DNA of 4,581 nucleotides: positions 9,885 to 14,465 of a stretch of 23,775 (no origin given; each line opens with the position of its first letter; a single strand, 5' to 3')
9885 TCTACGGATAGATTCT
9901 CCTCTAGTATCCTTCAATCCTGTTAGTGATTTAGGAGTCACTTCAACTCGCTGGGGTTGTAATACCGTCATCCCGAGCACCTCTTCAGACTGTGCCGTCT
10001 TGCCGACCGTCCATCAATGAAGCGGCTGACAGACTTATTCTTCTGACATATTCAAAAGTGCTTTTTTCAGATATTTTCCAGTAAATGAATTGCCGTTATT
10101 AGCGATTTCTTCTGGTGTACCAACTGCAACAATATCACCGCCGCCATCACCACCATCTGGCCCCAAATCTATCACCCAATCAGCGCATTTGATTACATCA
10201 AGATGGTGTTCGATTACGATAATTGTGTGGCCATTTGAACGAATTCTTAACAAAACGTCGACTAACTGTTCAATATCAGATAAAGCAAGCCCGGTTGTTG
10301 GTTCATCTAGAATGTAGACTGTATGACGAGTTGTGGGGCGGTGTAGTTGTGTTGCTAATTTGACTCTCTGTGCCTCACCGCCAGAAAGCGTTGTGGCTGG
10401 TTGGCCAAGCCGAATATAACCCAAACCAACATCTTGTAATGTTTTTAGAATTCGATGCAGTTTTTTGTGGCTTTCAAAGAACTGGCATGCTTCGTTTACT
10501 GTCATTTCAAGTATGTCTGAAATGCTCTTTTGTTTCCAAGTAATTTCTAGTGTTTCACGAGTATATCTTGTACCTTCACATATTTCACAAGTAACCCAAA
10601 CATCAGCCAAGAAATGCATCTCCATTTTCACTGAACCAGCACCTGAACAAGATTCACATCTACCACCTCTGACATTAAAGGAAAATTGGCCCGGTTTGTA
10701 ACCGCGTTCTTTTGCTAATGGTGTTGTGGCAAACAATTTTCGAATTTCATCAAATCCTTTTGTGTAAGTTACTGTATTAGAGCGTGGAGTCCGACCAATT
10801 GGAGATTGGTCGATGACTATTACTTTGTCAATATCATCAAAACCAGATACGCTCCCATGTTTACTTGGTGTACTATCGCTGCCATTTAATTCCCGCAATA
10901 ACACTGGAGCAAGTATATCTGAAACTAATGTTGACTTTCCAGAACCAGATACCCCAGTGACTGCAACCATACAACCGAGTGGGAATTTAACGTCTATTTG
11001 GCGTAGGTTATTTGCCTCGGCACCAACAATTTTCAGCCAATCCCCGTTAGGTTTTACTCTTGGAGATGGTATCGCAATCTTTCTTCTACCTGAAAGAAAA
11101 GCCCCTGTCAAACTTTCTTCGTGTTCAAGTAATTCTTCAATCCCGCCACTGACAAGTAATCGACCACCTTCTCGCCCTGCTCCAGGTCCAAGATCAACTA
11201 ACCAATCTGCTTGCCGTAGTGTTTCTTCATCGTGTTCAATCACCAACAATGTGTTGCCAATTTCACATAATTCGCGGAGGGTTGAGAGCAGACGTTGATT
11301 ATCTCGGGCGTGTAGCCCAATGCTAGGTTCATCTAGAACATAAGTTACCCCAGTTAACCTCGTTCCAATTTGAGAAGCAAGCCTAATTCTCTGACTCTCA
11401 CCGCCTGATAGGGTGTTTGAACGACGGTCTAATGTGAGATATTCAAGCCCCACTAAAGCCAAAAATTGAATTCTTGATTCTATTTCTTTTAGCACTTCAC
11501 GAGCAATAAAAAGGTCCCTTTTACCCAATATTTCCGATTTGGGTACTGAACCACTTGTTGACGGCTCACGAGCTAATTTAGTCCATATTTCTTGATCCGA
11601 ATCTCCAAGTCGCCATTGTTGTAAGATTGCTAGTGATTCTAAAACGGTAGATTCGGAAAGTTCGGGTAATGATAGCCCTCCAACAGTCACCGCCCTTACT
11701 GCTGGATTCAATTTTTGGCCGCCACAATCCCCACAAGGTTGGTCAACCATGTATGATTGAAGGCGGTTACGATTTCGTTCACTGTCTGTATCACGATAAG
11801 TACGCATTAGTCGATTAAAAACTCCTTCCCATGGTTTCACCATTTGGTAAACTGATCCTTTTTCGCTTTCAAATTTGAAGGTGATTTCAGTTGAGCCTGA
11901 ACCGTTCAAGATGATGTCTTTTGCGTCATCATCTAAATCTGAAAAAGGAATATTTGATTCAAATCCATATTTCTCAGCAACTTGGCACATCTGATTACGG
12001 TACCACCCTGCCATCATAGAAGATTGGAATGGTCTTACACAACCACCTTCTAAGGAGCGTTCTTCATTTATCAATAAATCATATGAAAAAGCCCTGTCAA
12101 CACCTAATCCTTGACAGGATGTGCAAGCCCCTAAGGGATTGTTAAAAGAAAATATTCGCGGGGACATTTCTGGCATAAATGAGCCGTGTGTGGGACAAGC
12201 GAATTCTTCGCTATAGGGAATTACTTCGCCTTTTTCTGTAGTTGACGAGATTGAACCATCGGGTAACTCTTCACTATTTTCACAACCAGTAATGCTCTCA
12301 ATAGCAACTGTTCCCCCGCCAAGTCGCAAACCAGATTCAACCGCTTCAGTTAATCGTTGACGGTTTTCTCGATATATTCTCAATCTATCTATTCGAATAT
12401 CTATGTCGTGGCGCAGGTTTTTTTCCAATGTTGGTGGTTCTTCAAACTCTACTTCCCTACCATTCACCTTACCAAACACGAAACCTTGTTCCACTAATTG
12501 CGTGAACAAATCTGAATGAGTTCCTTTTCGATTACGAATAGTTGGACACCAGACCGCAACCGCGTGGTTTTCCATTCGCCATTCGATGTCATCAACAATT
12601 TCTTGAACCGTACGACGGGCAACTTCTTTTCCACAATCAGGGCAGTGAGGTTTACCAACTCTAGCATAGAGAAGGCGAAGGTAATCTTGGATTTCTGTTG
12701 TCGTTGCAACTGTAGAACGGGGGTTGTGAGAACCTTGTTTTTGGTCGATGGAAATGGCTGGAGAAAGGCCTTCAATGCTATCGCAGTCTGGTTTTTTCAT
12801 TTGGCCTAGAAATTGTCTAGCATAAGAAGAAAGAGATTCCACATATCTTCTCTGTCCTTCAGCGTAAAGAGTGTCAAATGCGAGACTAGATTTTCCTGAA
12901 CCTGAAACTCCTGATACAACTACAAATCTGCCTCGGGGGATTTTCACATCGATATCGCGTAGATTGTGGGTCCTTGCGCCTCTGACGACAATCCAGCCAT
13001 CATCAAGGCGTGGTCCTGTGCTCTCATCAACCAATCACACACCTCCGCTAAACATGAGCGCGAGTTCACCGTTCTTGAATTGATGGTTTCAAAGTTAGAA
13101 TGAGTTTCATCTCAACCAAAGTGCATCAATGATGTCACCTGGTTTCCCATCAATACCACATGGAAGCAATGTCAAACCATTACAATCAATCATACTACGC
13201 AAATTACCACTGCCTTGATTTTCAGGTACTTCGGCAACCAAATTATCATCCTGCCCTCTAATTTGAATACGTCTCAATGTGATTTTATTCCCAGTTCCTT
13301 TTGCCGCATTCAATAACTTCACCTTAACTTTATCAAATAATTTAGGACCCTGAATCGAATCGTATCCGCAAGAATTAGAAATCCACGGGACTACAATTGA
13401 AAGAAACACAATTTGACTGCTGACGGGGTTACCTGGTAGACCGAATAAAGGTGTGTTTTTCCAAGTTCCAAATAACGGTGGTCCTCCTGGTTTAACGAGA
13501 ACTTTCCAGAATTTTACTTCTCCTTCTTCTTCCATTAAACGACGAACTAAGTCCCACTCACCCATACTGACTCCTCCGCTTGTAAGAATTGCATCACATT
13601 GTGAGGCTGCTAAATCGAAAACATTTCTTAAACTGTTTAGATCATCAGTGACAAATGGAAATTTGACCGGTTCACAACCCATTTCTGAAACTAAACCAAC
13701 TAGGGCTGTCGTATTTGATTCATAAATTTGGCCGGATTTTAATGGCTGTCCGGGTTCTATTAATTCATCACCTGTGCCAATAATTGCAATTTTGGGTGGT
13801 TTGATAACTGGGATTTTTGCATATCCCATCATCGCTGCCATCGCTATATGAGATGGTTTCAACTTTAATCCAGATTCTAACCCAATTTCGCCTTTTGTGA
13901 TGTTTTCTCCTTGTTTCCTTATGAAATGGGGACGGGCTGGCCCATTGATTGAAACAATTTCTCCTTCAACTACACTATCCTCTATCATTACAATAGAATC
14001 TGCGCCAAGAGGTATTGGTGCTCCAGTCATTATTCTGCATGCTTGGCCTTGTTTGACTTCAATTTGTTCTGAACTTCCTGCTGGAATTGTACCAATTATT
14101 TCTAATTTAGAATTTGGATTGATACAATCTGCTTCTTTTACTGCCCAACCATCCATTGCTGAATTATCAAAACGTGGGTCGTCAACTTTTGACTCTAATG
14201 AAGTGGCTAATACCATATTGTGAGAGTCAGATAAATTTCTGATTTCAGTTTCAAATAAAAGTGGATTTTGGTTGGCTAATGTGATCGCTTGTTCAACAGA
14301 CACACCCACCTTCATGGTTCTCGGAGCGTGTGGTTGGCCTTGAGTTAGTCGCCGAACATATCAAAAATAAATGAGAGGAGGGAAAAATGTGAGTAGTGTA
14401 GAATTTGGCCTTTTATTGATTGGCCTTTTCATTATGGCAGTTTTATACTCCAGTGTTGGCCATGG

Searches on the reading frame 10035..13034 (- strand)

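Call 78: search_protein_families(library=pfam, proteins=[window:10035-13034:-], max_evalue=0.01)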
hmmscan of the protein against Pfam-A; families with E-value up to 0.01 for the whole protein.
window:10035-13034:- (999 aa): 21 families
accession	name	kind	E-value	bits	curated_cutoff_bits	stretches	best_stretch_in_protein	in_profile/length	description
PF17755.6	UvrA_DNA-bind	-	3e-26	92.3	23.2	1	319-426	3-109/110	UvrA DNA-binding domain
PF17760.6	UvrA_inter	-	2.5e-25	88.9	23.3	1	142-246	2-106/109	UvrA interaction domain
PF00005.33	ABC_tran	-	3.8e-22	79.8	25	1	834-914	64-137/137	ABC transporter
PF13191.12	AAA_16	-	1.3e-08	36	32.6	1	29-75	18-63/167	AAA ATPase domain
PF02463.25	SMC_N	-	2e-08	34.4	40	0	28-614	18-210/220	RecF/RecN/SMC N terminal domain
PF20703.3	nSTAND1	-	3.6e-07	30.6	27.1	1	21-66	19-60/379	Novel STAND NTPase 1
PF13555.12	AAA_29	-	8.7e-07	29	27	1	687-704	23-39/61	P-loop containing region of AAA domain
PF13481.12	AAA_25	-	0.00017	21.7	27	0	31-56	29-54/195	AAA domain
PF13671.12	AAA_33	-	0.00032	21.4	27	0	689-708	1-20/143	AAA domain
PF03193.22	RsgA_GTPase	-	0.00039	20.7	30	0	677-709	97-128/174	RsgA GTPase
PF06745.19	ATPase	-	0.00079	19.3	26.6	0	32-58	16-42/231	KaiC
PF13401.12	AAA_22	-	0.00085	20.1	27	0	689-708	7-26/130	AAA domain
PF13238.12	AAA_18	-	0.0011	19.9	29.4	0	690-706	1-17/128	AAA domain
PF01443.25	Viral_helicase1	-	0.0016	18.7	21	0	691-710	2-21/228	Viral superfamily 1 RNA helicase core domain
PF20720.3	nSTAND3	-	0.0021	18.2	27.2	0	22-57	4-39/155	Novel STAND NTPase 3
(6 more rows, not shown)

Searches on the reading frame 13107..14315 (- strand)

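Call 9: search_protein_families(library=pfam, proteins=[window:13107-14315:-], max_evalue=0.001)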
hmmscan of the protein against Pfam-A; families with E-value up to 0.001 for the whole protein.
window:13107-14315:- (402 aa): 3 families
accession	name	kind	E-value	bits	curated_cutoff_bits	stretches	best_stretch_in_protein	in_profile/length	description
PF03453.22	MoeA_N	-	4.2e-36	124.5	30.8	1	5-164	1-160/160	MoeA N-terminal region (domain I and II)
PF00994.29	MoCF_biosynth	-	1.9e-26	93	26.6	1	177-312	1-142/144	Probable molybdopterin binding domain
PF03454.20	MoeA_C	-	0.00025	21.6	22.1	1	332-398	2-69/72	MoeA C-terminal region (domain IV)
